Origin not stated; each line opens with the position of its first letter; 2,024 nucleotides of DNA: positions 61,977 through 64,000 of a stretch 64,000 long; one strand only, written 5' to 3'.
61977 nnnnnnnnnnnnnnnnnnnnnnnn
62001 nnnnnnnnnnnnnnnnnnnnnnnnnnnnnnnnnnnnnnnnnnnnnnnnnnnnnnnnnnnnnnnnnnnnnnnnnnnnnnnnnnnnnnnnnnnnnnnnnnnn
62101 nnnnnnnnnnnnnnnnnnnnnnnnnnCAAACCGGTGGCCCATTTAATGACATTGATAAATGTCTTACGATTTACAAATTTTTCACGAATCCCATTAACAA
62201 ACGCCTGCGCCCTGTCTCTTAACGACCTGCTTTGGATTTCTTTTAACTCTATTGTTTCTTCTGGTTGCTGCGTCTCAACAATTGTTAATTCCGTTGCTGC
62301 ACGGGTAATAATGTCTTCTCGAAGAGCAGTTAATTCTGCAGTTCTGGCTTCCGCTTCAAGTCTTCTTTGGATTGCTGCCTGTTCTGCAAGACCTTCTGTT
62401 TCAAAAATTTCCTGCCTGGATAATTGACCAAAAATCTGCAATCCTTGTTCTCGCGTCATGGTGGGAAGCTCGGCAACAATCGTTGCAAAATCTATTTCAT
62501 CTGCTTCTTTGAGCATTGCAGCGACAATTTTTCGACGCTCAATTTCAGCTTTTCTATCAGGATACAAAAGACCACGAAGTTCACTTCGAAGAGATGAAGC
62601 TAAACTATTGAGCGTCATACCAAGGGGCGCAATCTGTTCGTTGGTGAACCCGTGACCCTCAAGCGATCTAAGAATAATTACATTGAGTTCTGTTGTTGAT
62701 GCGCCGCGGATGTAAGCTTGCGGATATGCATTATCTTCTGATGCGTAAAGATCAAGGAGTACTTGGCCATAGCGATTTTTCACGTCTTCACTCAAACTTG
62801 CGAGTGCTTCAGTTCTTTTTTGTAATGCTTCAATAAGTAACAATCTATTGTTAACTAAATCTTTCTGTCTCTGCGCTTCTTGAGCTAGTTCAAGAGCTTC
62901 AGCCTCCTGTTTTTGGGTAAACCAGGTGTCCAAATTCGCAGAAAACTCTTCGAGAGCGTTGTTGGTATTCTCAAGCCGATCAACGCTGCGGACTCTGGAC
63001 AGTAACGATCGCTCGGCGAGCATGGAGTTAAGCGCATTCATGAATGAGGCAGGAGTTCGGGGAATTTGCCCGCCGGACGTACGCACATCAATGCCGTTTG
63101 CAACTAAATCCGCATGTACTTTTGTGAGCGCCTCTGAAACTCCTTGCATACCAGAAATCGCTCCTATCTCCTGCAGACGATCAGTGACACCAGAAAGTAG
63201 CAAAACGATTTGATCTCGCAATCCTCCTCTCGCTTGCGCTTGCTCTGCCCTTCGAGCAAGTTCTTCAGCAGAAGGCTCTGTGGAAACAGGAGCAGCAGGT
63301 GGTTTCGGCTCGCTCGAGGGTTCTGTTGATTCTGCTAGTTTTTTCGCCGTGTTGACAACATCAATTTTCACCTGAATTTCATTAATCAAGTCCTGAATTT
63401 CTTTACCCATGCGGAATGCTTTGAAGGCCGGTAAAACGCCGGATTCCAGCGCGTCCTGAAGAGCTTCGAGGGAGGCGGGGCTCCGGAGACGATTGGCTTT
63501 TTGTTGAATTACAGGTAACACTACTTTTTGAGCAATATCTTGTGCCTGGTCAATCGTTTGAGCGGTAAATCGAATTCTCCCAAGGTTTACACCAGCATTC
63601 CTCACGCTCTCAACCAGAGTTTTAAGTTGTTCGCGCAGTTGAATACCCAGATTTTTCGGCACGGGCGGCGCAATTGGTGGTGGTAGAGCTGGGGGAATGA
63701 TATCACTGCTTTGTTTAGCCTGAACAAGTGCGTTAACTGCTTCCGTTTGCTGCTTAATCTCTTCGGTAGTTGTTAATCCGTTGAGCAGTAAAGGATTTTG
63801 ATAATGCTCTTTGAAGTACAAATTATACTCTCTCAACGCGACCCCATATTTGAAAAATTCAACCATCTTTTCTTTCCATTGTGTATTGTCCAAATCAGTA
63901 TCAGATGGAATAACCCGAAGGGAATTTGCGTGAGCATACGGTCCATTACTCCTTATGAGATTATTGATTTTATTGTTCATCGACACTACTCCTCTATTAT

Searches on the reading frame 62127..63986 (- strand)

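Call 13: search_protein_families(library=pfam, proteins=[window:62127-63986:-], max_evalue=10)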
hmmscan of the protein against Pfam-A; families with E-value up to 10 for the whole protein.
window:62127-63986:- (620 aa): 3 families
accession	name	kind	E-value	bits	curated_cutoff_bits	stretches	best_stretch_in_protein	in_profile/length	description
PF21928.1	XLF_CC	-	0.056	13.8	27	1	148-173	2-27/53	XLF protein coiled-coil region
PF12848.13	ABC_tran_Xtn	-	0.21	12.1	25.9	1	341-377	4-40/85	ABC transporter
PF00669.25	Flagellin_N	-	2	8.9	26.6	1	116-181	49-113/139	Bacterial flagellin N-terminal helical region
